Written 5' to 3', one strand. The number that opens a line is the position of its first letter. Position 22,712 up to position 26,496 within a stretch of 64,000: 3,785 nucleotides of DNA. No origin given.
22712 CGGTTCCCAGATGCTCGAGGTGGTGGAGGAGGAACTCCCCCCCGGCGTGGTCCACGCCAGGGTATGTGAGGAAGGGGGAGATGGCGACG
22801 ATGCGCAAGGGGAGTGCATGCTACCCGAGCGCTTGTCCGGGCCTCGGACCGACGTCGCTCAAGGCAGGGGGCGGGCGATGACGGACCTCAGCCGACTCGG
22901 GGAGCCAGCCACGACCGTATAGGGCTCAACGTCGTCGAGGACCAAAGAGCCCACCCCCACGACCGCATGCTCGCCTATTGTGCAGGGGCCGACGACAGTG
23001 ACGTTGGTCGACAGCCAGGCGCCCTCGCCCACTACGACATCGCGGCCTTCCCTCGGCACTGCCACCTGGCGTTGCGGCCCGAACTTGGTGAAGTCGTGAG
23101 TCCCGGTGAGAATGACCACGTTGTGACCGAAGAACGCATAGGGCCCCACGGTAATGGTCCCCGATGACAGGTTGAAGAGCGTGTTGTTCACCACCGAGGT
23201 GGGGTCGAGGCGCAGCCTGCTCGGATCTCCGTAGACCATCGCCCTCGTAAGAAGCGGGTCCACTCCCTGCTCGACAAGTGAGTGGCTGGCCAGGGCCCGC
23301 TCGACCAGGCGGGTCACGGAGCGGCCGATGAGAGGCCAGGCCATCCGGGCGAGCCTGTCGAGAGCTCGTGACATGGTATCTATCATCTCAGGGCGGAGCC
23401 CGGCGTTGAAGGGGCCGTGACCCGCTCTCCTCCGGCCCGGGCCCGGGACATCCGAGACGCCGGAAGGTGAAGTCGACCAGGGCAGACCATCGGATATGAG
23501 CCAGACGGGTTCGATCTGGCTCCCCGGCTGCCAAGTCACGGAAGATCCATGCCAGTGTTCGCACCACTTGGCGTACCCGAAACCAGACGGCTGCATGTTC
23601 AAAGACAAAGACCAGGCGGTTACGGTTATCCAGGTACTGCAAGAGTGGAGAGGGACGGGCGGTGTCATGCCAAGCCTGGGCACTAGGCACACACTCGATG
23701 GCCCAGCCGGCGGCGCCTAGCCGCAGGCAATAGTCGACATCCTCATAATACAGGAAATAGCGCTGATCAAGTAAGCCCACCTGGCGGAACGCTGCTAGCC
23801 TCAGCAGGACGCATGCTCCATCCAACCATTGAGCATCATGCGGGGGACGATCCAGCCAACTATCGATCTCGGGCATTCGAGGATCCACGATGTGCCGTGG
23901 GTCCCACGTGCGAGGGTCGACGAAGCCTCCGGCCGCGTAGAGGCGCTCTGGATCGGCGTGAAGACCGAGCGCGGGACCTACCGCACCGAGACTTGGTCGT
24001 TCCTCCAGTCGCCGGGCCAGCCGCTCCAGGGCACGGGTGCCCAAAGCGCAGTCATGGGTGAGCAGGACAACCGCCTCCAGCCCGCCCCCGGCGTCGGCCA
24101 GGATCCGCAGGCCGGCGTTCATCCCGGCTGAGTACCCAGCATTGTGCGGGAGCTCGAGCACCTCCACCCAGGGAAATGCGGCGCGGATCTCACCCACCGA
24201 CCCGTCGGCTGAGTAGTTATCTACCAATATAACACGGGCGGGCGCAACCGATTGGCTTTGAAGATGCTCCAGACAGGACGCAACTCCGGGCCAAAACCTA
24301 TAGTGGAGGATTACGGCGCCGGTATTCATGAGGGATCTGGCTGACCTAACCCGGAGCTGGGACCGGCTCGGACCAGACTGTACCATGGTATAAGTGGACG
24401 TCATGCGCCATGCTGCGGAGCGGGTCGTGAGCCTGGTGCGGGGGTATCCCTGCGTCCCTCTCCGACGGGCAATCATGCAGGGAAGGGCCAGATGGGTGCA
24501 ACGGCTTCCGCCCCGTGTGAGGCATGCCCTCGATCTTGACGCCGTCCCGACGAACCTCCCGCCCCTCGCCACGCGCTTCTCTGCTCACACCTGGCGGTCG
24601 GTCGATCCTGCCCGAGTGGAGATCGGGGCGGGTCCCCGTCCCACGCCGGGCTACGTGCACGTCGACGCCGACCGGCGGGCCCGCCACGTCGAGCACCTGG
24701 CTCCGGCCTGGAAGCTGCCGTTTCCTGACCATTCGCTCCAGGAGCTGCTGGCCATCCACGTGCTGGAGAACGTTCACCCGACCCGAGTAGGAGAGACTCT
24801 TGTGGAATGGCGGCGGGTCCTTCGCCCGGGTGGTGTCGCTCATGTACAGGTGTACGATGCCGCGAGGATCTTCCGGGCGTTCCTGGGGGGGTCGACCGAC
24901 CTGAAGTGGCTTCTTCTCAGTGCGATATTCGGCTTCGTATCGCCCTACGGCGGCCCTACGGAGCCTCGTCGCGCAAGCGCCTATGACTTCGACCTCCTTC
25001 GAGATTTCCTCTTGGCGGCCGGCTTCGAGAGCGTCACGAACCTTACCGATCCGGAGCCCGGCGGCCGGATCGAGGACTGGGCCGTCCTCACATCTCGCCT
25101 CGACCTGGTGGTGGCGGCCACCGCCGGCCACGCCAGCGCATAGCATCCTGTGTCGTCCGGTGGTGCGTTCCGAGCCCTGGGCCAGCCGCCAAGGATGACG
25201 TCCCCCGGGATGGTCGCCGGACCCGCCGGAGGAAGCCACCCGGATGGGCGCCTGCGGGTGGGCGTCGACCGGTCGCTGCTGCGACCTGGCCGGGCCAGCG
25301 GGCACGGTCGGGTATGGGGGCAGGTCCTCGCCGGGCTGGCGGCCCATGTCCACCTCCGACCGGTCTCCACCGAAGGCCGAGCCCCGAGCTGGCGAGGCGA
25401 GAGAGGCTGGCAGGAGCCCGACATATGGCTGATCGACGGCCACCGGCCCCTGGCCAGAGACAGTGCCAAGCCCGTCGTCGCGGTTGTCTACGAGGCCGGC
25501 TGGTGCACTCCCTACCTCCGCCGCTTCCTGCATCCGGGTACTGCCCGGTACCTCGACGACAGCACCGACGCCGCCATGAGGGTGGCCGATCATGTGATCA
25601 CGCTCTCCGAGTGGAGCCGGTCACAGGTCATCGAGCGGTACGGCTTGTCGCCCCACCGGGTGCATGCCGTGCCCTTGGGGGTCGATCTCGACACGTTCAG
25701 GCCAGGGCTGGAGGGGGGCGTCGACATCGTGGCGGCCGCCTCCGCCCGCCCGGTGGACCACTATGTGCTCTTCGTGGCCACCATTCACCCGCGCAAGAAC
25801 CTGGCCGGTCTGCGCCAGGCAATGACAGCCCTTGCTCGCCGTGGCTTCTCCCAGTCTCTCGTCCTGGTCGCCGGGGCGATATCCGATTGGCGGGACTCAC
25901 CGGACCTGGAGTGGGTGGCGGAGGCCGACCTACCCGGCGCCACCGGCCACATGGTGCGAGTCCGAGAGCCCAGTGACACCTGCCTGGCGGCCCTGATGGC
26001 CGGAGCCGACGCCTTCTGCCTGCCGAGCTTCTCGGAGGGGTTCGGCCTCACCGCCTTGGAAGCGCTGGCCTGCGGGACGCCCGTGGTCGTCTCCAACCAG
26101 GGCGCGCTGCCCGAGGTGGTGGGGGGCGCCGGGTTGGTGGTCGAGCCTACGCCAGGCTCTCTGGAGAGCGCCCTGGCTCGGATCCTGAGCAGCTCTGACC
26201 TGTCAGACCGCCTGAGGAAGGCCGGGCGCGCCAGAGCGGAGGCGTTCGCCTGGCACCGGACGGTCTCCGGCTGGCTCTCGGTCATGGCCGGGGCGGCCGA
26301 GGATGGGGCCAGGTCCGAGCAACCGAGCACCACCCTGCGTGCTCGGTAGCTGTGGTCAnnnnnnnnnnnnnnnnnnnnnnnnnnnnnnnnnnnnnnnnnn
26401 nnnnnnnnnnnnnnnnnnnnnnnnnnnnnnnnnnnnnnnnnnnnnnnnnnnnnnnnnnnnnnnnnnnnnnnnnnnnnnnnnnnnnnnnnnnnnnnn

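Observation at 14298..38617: About 24-kb Wzx/Wzy-type glycan locus with an exceptional load of methyltransferases (9 predicted among about 23 genes)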

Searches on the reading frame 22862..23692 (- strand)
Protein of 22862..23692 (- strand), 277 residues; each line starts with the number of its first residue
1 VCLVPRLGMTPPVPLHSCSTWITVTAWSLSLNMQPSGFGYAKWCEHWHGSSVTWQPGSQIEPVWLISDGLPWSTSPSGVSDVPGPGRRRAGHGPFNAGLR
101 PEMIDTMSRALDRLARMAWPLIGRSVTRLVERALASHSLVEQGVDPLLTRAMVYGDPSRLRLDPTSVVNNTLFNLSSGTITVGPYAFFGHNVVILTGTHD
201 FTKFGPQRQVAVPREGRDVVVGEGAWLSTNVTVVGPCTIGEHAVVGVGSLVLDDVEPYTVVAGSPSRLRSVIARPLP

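Call 6: search_protein_families(library=pfam, proteins=[window:22862-23692:-], max_evalue=0.01)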
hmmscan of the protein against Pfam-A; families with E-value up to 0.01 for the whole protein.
window:22862-23692:- (277 aa): 1 family
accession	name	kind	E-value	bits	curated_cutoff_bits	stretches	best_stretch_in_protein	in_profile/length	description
PF00132.30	Hexapep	-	3.9e-08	33.1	27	1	218-251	1-34/36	Bacterial transferase hexapeptide (six repeats)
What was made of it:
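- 22859..23386 (-): Hexapeptide-repeat acyl(acetyl)transferase. The likely start is the ATG at 23386, two bases (one intervening base) downstream of the GT2a stop codon, so it is probably translationally coupled. Pfam Hexapep 33.1 bits (call 6).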

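Call 21: search_protein_families(library=ncbifam, proteins=[window:22862-23692:-], max_evalue=0.001)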
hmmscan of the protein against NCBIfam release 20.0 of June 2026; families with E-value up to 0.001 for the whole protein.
window:22862-23692:- (277 aa): 32 families (the best 25 are shown)
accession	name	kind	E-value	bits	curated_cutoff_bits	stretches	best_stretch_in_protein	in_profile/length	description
NF007797.0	PRK10502.1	subfamily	5.4e-13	49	192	1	177-268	90-175/183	WcaF family extracellular polysaccharide biosynthesis acetyltransferase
NF041874.1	EPS_EpsC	equivalog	8.2e-11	41.9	150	1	169-269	71-164/168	serine O-acetyltransferase EpsC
NF000020.1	stregram_VatE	exception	3e-10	40.1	450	1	200-268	99-165/214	streptogramin A O-acetyltransferase Vat(E)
NF007240.0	PRK09677.1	equivalog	4.1e-10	39.5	243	1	214-268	126-180/192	putative lipopolysaccharide biosynthesis O-acetyl transferase WbbJ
NF000311.1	Vat_ABCDEFH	equivalog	4.2e-10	39.5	300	1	200-268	94-160/201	Vat family streptogramin A O-acetyltransferase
TIGR03308.1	phn_thr-fam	hypoth_equivalog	4.3e-10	39.8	201.65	1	210-268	100-158/204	phosphonate metabolim protein, transferase hexapeptide repeat family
TIGR03570.1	NeuD_NnaD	subfamily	8.8e-10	38.5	160.8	1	217-267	152-202/202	NeuD/PglB/VioB family sugar acetyltransferase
TIGR04008.1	WcaF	equivalog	1.9e-09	37.6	326.3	1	159-267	71-173/180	colanic acid biosynthesis acetyltransferase WcaF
NF003657.0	PRK05289.1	equivalog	3.4e-09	36.2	226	1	219-271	143-195/264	acyl-ACP--UDP-N-acetylglucosamine O-acyltransferase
NF033468.1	stregram_VatI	exception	4.5e-09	36.4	415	1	213-267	108-161/208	streptogramin A O-acetyltransferase Vat(I)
NF038307.1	EPS_acetyl_HpsU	equivalog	7.7e-09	35.4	305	1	157-269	69-175/178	hormogonium polysaccharide biosynthesis acetyltransferase HpsU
NF000490.1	chloram_CatB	equivalog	1.2e-08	34.5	350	1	216-267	108-159/210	type B chloramphenicol O-acetyltransferase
NF058585.1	HptprglPActTf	PfamEq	2.9e-08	33.4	300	1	179-268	77-156/172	heptaprenylglyceryl phosphate O-acetyltransferase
NF000097.1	stregram_VatC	exception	3.8e-08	33.5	425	1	213-269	114-169/212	streptogramin A O-acetyltransferase Vat(C)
NF007499.0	PRK10092.1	equivalog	8.3e-08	32.2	314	1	180-268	94-179/183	maltose O-acetyltransferase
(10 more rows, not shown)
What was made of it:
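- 22859..23386 (-): WcaF/WbbJ-like NCBIfam hits, all below cutoff (call 21).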

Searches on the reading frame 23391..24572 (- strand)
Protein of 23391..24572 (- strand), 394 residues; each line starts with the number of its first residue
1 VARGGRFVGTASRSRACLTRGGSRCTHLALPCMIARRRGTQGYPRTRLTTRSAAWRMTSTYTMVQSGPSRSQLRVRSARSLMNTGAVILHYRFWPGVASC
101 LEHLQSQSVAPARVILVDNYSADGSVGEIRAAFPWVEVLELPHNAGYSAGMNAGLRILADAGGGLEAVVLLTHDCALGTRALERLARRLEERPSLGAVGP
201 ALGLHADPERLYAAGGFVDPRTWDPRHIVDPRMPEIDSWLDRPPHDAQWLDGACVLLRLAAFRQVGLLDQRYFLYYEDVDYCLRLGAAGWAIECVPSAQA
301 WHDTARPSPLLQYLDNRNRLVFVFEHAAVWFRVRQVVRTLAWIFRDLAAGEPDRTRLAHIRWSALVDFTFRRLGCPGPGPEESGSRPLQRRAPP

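Call 6: search_protein_families(library=pfam, proteins=[window:23391-24572:-], max_evalue=0.01)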
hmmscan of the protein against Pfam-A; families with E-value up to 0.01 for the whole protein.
window:23391-24572:- (394 aa): 3 families
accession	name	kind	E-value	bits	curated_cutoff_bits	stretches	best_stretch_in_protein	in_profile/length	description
PF00535.33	Glycos_transf_2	-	2.1e-10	41.2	23.3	1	88-199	4-113/168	Glycosyl transferase family 2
PF13641.12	Glyco_tranf_2_3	-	4.3e-09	37.2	27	1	98-319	17-226/230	Glycosyltransferase like family 2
PF13632.12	Glyco_trans_2_3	-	4.9e-06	26.9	27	1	250-352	73-169/198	Glycosyl transferase family group 2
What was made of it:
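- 23388..24329 (-): GT2 glycosyltransferase a (the ORF extends to 24572, but the probable start is ATG 24329). Pfam Glycos_transf_2 41.2 bits and Glyco_tranf_2_3 (call 6).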

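Call 21: search_protein_families(library=ncbifam, proteins=[window:23391-24572:-], max_evalue=0.001)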
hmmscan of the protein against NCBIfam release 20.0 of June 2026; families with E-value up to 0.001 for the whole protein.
window:23391-24572:- (394 aa): 5 families
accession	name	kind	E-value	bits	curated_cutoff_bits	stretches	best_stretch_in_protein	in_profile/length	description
TIGR01556.1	rhamnosyltran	subfamily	2.3e-13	50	200.55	1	110-302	20-200/281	rhamnosyltransferase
TIGR03965.1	mycofact_glyco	equivalog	9.5e-11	41.2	280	2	249-304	228-282/467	mycofactocin biosynthesis glycosyltransferase MftF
NF041875.1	EPS_EpsD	equivalog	2e-06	27.4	370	1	95-306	12-210/325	exopolysaccharide biosynthesis glycosyltransferase EpsD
TIGR03937.1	PgaC_IcaA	equivalog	5.2e-06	25.7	422.3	0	87-198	50-159/407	poly-beta-1,6-N-acetyl-D-glucosamine synthase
NF050113.1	gal_furan_GlfT1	equivalog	6e-06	25.8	330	1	86-291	3-195/290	galactofuranosyltransferase GlfT1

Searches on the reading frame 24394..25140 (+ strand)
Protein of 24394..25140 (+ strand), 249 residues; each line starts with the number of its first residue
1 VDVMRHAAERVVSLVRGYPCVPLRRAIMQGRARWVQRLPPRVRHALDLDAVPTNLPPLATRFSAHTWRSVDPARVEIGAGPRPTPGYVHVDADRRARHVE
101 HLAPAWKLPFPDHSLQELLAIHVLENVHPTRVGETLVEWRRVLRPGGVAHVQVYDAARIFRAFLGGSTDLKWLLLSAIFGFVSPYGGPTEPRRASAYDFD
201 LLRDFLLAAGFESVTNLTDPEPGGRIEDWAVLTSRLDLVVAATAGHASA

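Call 7: search_protein_families(library=pfam, proteins=[window:24394-25140:+], max_evalue=0.01)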
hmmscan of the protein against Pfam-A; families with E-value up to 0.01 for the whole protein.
window:24394-25140:+ (249 aa): 2 families
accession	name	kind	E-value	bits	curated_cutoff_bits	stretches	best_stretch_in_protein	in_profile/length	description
PF08241.18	Methyltransf_11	-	5.7e-06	27.3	21.2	1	97-149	39-93/95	Methyltransferase domain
PF13649.12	Methyltransf_25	-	0.0022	19.1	27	1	103-147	53-97/97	Methyltransferase domain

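Call 22: search_protein_families(library=ncbifam, proteins=[window:24394-25140:+], max_evalue=0.001)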
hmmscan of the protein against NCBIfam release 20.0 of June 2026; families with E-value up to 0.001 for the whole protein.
window:24394-25140:+ (249 aa): 0 families

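Call 47: search_solved_structures(query=window:24394-25140:+, max_evalue=1)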
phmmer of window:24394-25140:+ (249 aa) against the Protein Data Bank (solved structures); distinct sequences matched with E-value up to 1: 5.
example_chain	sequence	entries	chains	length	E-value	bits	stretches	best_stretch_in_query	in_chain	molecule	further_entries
2gs9_A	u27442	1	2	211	0.0011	21.8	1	94-162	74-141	Hypothetical protein TT1324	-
3bus_A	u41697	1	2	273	0.076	15.8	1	101-151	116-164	Methyltransferase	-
2p8j_A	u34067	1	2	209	0.18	14.5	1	106-152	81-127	S-adenosylmethionine-dependent methyltransferase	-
6uv6_A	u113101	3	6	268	0.19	14.4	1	102-151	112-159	D-glucose O-methyltransferase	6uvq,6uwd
3mgg_A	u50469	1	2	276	0.74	12.5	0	103-152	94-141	Methyltransferase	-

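Call 51: search_solved_structures(query=A1, max_evalue=0.01)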
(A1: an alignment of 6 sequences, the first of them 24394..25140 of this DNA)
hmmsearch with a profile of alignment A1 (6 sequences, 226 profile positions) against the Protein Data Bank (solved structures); distinct sequences matched with E-value up to 0.01: 4.
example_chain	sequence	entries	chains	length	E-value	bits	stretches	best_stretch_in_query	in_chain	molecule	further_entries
6uv6_A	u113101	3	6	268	5.9e-05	25.9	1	76-125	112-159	D-glucose O-methyltransferase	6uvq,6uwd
2gs9_A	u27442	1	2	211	0.00095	21.9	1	78-136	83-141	Hypothetical protein TT1324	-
3bus_A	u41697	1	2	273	0.0014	21.4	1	76-125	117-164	Methyltransferase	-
3mgg_A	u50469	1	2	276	0.0023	20.7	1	77-126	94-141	Methyltransferase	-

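Call 52: search_protein_families(library=pfam, alignment_id=A1, max_evalue=0.01)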
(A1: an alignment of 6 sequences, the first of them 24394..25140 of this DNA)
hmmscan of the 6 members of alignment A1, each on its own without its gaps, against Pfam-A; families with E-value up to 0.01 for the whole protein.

A. member 1, window:24394-25140:+ (249 aa): 2 families
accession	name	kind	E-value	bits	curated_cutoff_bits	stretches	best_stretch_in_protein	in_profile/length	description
PF08241.18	Methyltransf_11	-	5.7e-06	27.3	21.2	1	97-149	39-93/95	Methyltransferase domain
PF13649.12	Methyltransf_25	-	0.0022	19.1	27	1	103-147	53-97/97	Methyltransferase domain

B. families by the number of members that match (of 6 scanned): 4 families
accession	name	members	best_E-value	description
PF08241.18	Methyltransf_11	6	5.4e-08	Methyltransferase domain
PF13649.12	Methyltransf_25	5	1e-05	Methyltransferase domain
PF13489.12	Methyltransf_23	4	1.8e-06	Methyltransferase domain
PF08242.18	Methyltransf_12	2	0.0035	Methyltransferase domain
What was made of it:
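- All six MT5 homologues hit Pfam Methyltransf_11 (call 52).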

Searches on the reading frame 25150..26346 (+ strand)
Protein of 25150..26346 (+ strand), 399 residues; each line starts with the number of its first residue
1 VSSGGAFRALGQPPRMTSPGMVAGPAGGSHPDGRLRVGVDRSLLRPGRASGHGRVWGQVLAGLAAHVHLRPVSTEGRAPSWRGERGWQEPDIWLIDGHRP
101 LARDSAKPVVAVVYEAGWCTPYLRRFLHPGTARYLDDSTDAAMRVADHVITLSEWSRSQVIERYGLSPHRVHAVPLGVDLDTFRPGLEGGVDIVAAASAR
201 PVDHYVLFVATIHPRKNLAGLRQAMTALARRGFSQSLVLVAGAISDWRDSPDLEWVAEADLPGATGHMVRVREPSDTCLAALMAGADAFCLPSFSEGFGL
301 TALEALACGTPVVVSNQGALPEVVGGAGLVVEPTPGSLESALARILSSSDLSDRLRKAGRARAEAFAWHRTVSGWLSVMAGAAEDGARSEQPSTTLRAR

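Call 7: search_protein_families(library=pfam, proteins=[window:25150-26346:+], max_evalue=0.01)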
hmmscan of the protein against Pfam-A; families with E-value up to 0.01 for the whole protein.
window:25150-26346:+ (399 aa): 5 families
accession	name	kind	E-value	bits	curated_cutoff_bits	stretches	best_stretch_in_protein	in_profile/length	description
PF00534.26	Glycos_transf_1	-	7.4e-25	87.9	26.4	1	203-361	15-171/172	Glycosyl transferases group 1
PF13692.12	Glyco_trans_1_4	-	1.5e-21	77.6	27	1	204-347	2-141/142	Glycosyl transferases group 1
PF20706.3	GT4-conflict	-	4.8e-11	42.7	26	1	263-318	257-314/385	Family 4 Glycosyltransferase in conflict systems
PF13439.12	Glyco_transf_4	-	3.2e-08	34.2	28.5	1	104-181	94-169/170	Glycosyltransferase Family 4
PF13524.12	Glyco_trans_1_2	-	0.00074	19.9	25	1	302-365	67-131/144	Glycosyl transferase-like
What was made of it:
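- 25150..26349 (+): GT4-like glycosyltransferase b. Pfam Glycos_transf_1 87.9 bits and Glyco_transf_4 (call 7).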
